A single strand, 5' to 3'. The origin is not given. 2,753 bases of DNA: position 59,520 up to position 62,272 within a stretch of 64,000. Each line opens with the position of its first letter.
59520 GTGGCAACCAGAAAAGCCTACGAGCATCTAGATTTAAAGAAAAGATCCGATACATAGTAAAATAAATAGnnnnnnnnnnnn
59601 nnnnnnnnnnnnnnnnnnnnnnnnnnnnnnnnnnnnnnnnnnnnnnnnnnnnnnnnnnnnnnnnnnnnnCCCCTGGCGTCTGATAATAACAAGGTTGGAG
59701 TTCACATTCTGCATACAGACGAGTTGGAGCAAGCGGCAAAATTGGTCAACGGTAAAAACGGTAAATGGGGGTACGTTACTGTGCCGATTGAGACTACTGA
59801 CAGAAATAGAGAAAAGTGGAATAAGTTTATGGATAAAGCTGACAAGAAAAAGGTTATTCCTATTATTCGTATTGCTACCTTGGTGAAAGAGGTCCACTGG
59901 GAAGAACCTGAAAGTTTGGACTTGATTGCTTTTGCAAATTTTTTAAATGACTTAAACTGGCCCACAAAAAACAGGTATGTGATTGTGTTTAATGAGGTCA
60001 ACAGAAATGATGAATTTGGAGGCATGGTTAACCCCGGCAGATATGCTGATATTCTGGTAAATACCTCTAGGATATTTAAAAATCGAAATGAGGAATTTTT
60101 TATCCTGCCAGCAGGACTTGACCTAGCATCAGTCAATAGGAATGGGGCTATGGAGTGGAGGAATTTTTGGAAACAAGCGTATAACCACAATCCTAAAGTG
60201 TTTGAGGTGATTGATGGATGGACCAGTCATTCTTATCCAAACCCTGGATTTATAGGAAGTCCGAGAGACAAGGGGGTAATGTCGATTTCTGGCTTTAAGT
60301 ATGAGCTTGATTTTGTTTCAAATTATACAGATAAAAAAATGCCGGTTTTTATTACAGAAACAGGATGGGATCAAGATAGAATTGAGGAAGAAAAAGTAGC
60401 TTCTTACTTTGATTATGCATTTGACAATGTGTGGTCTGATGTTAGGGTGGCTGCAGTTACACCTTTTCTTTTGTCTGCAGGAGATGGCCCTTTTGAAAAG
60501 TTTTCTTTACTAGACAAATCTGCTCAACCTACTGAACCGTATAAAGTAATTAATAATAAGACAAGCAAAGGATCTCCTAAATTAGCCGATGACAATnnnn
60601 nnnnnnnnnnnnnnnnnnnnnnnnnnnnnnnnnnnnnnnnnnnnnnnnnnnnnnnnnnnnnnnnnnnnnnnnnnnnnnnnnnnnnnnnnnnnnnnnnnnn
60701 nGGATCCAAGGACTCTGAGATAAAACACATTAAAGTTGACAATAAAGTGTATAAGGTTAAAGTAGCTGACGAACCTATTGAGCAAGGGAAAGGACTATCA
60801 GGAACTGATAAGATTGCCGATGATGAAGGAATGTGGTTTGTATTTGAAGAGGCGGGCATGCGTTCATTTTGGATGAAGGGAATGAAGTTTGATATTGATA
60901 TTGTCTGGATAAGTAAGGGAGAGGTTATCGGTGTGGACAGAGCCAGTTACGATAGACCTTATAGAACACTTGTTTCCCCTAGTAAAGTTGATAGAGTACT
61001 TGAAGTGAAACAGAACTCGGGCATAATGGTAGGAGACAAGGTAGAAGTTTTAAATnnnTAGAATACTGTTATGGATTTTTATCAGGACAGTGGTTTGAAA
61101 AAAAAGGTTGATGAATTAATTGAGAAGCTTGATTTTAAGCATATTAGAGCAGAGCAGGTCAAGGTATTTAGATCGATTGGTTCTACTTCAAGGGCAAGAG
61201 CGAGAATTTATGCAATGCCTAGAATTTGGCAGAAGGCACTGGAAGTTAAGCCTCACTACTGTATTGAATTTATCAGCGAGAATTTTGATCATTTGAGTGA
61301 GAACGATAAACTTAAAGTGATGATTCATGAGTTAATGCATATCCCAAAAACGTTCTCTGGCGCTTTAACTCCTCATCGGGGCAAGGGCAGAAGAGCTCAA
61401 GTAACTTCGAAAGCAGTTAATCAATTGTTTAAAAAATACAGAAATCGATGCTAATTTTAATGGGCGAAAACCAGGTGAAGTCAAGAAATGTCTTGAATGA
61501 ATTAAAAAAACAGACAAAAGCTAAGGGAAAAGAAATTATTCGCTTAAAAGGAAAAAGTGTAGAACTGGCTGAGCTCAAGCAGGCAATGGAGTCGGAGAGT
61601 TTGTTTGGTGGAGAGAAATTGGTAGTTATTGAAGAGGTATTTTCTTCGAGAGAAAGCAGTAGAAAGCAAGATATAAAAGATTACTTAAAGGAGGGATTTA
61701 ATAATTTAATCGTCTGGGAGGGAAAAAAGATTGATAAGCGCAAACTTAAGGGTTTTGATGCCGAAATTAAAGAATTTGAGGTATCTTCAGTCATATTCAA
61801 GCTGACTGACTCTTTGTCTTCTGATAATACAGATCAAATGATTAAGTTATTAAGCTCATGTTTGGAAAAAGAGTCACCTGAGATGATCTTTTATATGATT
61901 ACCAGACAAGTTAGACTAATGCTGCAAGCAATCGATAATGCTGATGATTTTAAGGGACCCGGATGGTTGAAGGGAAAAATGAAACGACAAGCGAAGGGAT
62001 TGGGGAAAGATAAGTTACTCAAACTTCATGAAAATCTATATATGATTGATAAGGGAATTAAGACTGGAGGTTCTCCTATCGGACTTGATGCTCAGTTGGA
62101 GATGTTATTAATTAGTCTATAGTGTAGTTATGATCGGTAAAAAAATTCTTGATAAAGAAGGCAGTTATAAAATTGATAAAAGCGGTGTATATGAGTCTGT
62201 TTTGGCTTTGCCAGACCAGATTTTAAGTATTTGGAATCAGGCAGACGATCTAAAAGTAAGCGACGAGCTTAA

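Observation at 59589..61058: Secreted fusion of a clan GH-A-like glycoside hydrolase domain and a DUF192 domain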

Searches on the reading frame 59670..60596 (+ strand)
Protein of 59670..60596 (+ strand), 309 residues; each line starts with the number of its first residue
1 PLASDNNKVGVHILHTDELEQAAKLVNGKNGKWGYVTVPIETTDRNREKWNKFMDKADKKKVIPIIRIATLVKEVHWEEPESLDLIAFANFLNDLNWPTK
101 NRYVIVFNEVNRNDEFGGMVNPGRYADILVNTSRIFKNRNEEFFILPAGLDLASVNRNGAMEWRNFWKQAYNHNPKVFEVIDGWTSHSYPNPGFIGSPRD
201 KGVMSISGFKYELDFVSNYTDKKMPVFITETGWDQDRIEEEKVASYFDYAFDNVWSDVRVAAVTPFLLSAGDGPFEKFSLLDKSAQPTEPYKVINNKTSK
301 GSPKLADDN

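Call 66: search_protein_representatives(protein=window:59670-60596:+)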
Query: 309 residues. Proteins with E-value up to 0.001 (for the whole library): 444; up to 1e-10: 294; up to 1e-30: 154. The best 150 are listed.
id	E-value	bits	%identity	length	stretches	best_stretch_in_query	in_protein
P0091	2.4e-107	375.4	52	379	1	1-304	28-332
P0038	2.1e-103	362.5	55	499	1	4-307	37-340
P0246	4.7e-99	348.2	50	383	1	1-306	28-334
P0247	6.4e-92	324.7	50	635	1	1-307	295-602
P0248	1.1e-86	307.6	49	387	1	1-307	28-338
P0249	2.3e-86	306.5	47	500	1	1-305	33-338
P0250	1.2e-84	300.8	45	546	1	5-308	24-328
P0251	1.8e-83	296.9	48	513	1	2-304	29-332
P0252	1.1e-81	291.1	46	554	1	1-303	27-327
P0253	3.6e-81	289.4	47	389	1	1-305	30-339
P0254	1.8e-80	287.1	45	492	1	1-305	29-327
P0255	3.9e-79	282.7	45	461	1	1-294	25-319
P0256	8.3e-79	281.6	44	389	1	3-305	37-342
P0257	6.4e-78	278.7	48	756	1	1-306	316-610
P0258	1.3e-75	271.1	42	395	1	4-295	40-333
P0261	2.0e-74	267.2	44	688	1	1-297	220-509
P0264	5.0e-72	259.4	42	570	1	1-290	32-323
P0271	1.5e-69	251.2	44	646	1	6-300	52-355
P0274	3.8e-69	249.9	41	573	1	5-304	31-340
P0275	4.7e-69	249.6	43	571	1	1-305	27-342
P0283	1.5e-67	244.6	42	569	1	1-295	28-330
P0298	1.2e-63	231.9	39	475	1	7-294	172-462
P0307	2.5e-61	224.2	40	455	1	5-294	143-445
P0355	5.0e-47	177.2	37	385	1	5-294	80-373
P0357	2.3e-46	175.1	38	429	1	5-303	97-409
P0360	1.4e-45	172.5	38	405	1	6-287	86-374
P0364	1.2e-43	166.1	35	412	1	5-296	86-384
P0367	3.6e-41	158.0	39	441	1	5-273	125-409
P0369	1.7e-40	155.8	38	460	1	5-289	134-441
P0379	2.8e-37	145.2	35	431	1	4-277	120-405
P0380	8.2e-37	143.7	35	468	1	5-303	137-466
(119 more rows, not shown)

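Call 67: search_protein_families(library=pfam, proteins=[P0264, P0274, P0275, P0283, P0250, P0252, P0247, P0257, P0261, P0271], max_evalue=0.01)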
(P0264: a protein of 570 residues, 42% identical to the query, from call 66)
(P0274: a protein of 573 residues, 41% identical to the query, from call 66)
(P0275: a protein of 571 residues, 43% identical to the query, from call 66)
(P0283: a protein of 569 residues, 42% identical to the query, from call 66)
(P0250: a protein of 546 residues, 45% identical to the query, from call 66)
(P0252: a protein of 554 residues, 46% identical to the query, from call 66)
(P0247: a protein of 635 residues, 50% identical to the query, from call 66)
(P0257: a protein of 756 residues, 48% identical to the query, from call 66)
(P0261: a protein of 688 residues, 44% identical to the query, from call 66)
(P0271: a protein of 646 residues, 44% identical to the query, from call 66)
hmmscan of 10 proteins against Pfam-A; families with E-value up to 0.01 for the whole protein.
P0264 (570 aa): 0 families

P0274 (573 aa): 1 family
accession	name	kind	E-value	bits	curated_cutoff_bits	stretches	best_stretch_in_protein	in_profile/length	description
PF07705.17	CARDB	-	0.0081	16.8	22.7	0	348-430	7-83/101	CARDB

P0275 (571 aa): 1 family
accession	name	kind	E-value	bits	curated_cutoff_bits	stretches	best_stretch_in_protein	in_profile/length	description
PF11790.14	Glyco_hydro_cc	-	0.0001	22.4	21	1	121-269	61-182/237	Glycosyl hydrolase catalytic core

P0283 (569 aa): 1 family
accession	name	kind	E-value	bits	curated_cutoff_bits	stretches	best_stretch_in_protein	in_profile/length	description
PF16158.11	N_BRCA1_IG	-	0.0035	18.3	28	1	368-445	20-108/108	Ig-like domain from next to BRCA1 gene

P0250 (546 aa): 1 family
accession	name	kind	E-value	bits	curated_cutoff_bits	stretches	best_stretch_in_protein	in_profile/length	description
PF02643.20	DUF192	-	2.9e-27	95.1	27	1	436-543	2-96/96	Uncharacterized ACR, COG1430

P0252 (554 aa): 1 family
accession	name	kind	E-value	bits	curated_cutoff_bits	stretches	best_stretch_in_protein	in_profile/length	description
PF07705.17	CARDB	-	0.0032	18.1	22.7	1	338-406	9-73/101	CARDB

P0247 (635 aa): 1 family
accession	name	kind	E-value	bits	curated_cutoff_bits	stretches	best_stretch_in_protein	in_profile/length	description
PF01790.23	LGT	-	9.5e-61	205.6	24.9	1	22-254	3-239/240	Prolipoprotein diacylglyceryl transferase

P0257 (756 aa): 3 families
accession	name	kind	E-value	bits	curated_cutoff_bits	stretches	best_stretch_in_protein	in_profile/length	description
PF02643.20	DUF192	-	5.1e-27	94.3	27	1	654-755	1-96/96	Uncharacterized ACR, COG1430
PF01757.29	Acyl_transf_3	-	1.1e-18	67.9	31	1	4-278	2-313/326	Acyltransferase domain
PF11790.14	Glyco_hydro_cc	-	0.0036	17.4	21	1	414-543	64-172/237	Glycosyl hydrolase catalytic core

P0261 (688 aa): 3 families
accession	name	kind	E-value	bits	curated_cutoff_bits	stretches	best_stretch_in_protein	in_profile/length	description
PF02397.22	Bac_transf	-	8.6e-51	172.4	27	1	4-186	4-176/179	Bacterial sugar transferase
PF02643.20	DUF192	-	7e-28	97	27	1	581-687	1-94/96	Uncharacterized ACR, COG1430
PF11790.14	Glyco_hydro_cc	-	0.006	16.6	21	0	317-451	63-172/237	Glycosyl hydrolase catalytic core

P0271 (646 aa): 2 families
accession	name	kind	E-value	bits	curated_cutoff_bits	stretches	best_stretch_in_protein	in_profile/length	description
PF18915.5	DUF5667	-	7.8e-09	36.3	27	1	508-580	2-74/99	Domain of unknown function (DUF5667)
PF16158.11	N_BRCA1_IG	-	0.0016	19.4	28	1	390-465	20-101/108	Ig-like domain from next to BRCA1 gene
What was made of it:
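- Closest known: AT3-SGNH type fusions. Same: The relative P0257 has Acyl_transf_3 followed by an extracytoplasmic carbohydrate-active module (call 67).
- The slot it occupies is otherwise filled by a different ~240-aa module, for which some members give weak hits to non-catalytic Ig/CARDB-type domains (call 67). The triple fusions also keep DUF192 (call 67).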

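Call 70: find_encoding_contigs(protein=P0261, flank=5000, max_places=3)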
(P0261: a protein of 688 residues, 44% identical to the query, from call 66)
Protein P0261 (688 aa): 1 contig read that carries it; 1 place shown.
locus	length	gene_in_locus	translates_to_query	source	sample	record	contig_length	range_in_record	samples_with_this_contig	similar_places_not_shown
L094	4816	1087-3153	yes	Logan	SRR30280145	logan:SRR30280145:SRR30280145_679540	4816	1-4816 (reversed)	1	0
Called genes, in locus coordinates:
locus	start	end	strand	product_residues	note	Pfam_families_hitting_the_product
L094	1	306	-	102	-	?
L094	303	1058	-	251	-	PF01061:ABC2_membrane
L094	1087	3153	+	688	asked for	PF02397:Bac_transf, PF02643:DUF192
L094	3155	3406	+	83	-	-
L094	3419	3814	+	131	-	PF18894:PhageMetallopep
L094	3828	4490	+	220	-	-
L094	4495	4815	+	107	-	?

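Call 71: find_encoding_contigs(protein=P0257, flank=5000, max_places=3)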
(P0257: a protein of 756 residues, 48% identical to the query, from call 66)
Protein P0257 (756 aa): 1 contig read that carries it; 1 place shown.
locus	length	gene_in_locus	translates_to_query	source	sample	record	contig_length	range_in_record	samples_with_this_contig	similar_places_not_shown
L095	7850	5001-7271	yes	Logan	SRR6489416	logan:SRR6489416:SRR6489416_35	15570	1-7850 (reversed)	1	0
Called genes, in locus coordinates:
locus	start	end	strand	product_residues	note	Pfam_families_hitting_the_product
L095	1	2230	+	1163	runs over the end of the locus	PF02811:PHP, PF07733:DNA_pol3_alpha, PF17657:DNA_pol3_finger, PF14579:HHH_6, PF01336:tRNA_anti-codon (weak)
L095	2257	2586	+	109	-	PF01245:Ribosomal_L19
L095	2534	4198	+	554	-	PF14897:EpsG (faint)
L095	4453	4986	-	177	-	PF00561:Abhydrolase_1 (weak), PF06821:Ser_hydrolase, PF12697:Abhydrolase_6 (weak)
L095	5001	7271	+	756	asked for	PF01757:Acyl_transf_3, PF02643:DUF192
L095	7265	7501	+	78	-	-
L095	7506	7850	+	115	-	?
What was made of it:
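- The fusions to an initiating phosphoglycosyl transferase and to an AT3 acyltransferase point to biosynthesis or remodelling (calls 67, 70, 71).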

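Call 74: search_protein_families(library=pfam, proteins=[P0357, P0360, P0364, P0367, P0369, P0379, P0380, P0298, P0307, P0355], max_evalue=0.01)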
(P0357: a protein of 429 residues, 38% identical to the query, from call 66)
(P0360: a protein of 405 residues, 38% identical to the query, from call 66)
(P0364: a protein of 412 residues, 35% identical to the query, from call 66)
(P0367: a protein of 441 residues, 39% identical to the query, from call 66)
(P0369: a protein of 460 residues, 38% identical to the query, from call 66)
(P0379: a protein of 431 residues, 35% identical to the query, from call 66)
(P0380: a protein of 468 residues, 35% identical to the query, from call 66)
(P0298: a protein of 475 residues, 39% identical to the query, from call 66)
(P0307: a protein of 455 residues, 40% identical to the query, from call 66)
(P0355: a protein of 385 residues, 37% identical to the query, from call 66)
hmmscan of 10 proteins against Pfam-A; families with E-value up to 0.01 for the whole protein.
P0357 (429 aa): 0 families

P0360 (405 aa): 0 families

P0364 (412 aa): 0 families

P0367 (441 aa): 0 families

P0369 (460 aa): 0 families

P0379 (431 aa): 1 family
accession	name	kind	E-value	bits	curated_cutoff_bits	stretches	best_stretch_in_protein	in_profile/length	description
PF00150.24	Cellulase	-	0.0075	16.2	23.5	0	213-368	120-252/272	Cellulase (glycosyl hydrolase family 5)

P0380 (468 aa): 0 families

P0298 (475 aa): 0 families

P0307 (455 aa): 0 families

P0355 (385 aa): 0 families

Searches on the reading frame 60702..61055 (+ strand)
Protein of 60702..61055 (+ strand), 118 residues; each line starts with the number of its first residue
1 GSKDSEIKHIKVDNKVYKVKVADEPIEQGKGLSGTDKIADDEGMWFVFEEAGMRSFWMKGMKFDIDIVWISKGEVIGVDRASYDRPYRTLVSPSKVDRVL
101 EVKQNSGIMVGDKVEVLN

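Call 37: predict_structure(alignment_id=A2)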
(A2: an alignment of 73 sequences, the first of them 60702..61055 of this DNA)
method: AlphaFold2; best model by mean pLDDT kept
length: 118 residues; sequences in the alignment: 73
mean_pLDDT: 95.4   pTM: 0.89
mean pLDDT of the five models: 95.4, 95.2, 95.0, 95.0, 94.8
residues with pLDDT >= 90: 112; 70-90: 3; 50-70: 2; < 50: 1
segments of 3 or more residues with pLDDT < 50: none
pLDDT, mean of each block of 10 residues (from residue 1): 80 97 93 95 97 97 98 98 97 98 98 95
secondary structure, 60 per line:
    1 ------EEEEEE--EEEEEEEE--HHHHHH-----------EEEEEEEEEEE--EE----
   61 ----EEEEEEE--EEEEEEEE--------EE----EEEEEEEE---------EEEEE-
elements in order: E7-12 E15-22 H25-30 E42-52 E65-71 E74-81 E96-103 E113-117

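Call 39: fold_search(model_id=the predicted structure, library=pdb)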
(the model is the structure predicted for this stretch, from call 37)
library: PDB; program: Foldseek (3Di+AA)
matches with E <= 10: 804; with E <= 0.001: 5
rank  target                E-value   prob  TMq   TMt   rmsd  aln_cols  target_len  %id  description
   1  3pjy_A                1.6e-09  1.00  0.91  0.84   1.6       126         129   22  Crystal structure of a putative transcription regulator (R01717) from Sinorhizobium meliloti 1021 at 1.55 A resolution (released 2010-12-22)
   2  3pjy_B                1.9e-09  1.00  0.91  0.83   1.6       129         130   22  Crystal structure of a putative transcription regulator (R01717) from Sinorhizobium meliloti 1021 at 1.55 A resolution (released 2010-12-22)
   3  3m7a_A                3.7e-08  1.00  0.87  0.74   2.0       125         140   28  Crystal structure of Saro_0823 (YP_496102.1) a protein of unknown function from NOVOSPHINGOBIUM AROMATICIVORANS DSM 12 (released 2010-04-21)
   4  6yxx_EH               7.4e-04  1.00  0.59  0.20   7.0       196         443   13  State A of the Trypanosoma brucei mitoribosomal large subunit assembly intermediate (released 2020-10-14)
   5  6yxy_EH               8.7e-04  1.00  0.62  0.20   7.0       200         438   14  State B of the Trypanosoma brucei mitoribosomal large subunit assembly intermediate (released 2020-10-14)
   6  7aoi_XH               1.0e-03  1.00  0.67  0.23   5.7       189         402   16  Trypanosoma brucei mitochondrial ribosome large subunit assembly intermediate (released 2020-12-02)
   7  5h3k                  2.0e-02  1.00  0.54  0.15   4.7       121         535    9  Crystal structure of a hypothetical protein from Synechocystis (released 2017-10-25)
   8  6gh8_A                6.3e-02  0.41  0.25  0.25  11.1        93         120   12  Crystal structure of GP1 domain of Lujo virus in complex with the first CUB domain of neuropilin-2 (released 2018-07-25)
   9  9q5u                  7.5e-02  0.60  0.30  0.14  12.4        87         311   15  Crystal structure of Aeromonas salmonicida putative carbohydrate binding module and split domain (released 2025-09-24)
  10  4gza_H                1.3e-01  0.25  0.24  0.25  10.7        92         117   13  Complex of mouse Plexin A2 - Semaphorin 3A - Neuropilin-1 (released 2012-10-17)
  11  1nqd_B                1.3e-01  0.09  0.15  0.15  12.6        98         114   10  CRYSTAL STRUCTURE OF CLOSTRIDIUM HISTOLYTICUM COLG COLLAGENASE COLLAGEN-BINDING DOMAIN 3B AT 1.65 ANGSTROM RESOLUTION  (released 2003-04-15)
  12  6ov2_B                1.5e-01  0.44  0.31  0.29   9.4        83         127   14  Crystal structure of human claudin-9 in complex with Clostridium perfringens entertoxin C-terminal domain in closed fo (released 2019-09-04)
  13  9pzi_G                1.7e-01  0.44  0.31  0.31   9.6        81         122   16  Crystal Structure of synthetic antibody COP-2 in complex with the C-terminal domain of Clostridium perfringens enterot (released 2025-08-20)
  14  3rj2                  1.9e-01  0.51  0.39  0.35  11.7       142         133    9  Structural and functional characterization of a novel histone H3 binding protein ORF158L from the Singapore grouper irid (released 2012-02-29)
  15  8ziw_A                1.9e-01  0.38  0.31  0.15   8.9        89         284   12  enteropeptidase with E574A (released 2025-05-21)
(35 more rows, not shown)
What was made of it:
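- On DUF192 (PF02643 / COG1430 / UPF0127): TMq 0.91 and 0.87, rmsd 1.6 and 2.0 A (calls 37, 39).
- On Carbohydrate-binding modules (any CAZy CBM family), as an identity for DUF192: The best CBM-like PDB hits have E of 0.075-0.35, TM of about 0.3 and rmsd of 8-12 A, which is noise (call 39).
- CBM and CUB hits have E>0.05 and rmsd of about 10 A (call 39).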

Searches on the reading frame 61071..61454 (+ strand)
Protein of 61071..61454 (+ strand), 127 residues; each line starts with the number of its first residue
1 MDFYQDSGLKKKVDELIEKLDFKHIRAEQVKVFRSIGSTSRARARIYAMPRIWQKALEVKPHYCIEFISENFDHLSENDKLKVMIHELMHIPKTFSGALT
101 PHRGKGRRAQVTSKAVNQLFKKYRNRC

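Call 3: search_protein_families(library=pfam, proteins=[window:61071-61454:+], max_evalue=1)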
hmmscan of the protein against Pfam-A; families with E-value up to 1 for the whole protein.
window:61071-61454:+ (127 aa): 1 family
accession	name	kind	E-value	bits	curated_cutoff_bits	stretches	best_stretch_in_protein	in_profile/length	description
PF18894.6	PhageMetallopep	-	5e-23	82.1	23.7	1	2-103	2-111/134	Putative phage metallopeptidase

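Call 4: search_protein_families(library=ncbifam, proteins=[window:61071-61454:+], max_evalue=1)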
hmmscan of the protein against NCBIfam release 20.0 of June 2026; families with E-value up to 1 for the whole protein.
window:61071-61454:+ (127 aa): 1 family
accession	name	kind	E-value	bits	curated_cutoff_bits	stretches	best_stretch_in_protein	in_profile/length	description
NF004968.0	PRK06328.1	equivalog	0.055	12.8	220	1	44-86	97-139/223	HrpE/YscL family type III secretion apparatus protein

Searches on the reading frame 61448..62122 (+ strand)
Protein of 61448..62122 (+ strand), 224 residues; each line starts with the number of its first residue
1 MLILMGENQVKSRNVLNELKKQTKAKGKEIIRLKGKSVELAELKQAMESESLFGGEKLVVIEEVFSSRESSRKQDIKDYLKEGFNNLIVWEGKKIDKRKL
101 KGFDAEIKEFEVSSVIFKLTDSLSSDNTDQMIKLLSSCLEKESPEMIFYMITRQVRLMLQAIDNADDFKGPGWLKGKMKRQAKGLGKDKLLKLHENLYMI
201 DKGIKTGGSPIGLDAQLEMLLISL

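Call 3: search_protein_families(library=pfam, proteins=[window:61448-62122:+], max_evalue=1)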
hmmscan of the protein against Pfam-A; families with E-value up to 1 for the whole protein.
window:61448-62122:+ (224 aa): 5 families
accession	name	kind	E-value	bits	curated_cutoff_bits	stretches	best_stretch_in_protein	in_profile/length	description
PF21694.2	DNA_pol3_delta_C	-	6.2e-10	39.6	27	1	115-221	3-118/121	DNA polymerase III delta subunit, C-terminal domain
PF06144.19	DNA_pol3_delta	-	0.0099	16.3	21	1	12-99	15-108/124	DNA polymerase III, delta subunit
PF06090.18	Ins_P5_2-kin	-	0.089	12.6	22.7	1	64-149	185-255/375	Inositol-pentakisphosphate 2-kinase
PF02833.19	DHHA2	-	0.12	13.2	27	1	98-157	21-82/126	DHHA2 domain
PF24920.1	C2_TCB1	-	0.16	12.2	27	1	95-133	42-83/125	Tricalbin-1-like, C2 domain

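Call 4: search_protein_families(library=ncbifam, proteins=[window:61448-62122:+], max_evalue=1)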
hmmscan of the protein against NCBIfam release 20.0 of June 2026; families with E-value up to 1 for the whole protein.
window:61448-62122:+ (224 aa): 2 families
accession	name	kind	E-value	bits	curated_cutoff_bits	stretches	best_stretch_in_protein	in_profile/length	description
TIGR01128.2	holA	equivalog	7e-22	78.2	80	2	114-223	197-315/316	DNA polymerase III subunit delta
NF005918.0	PRK07914.1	equivalog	0.056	12.9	420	1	13-64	24-74/321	hypothetical protein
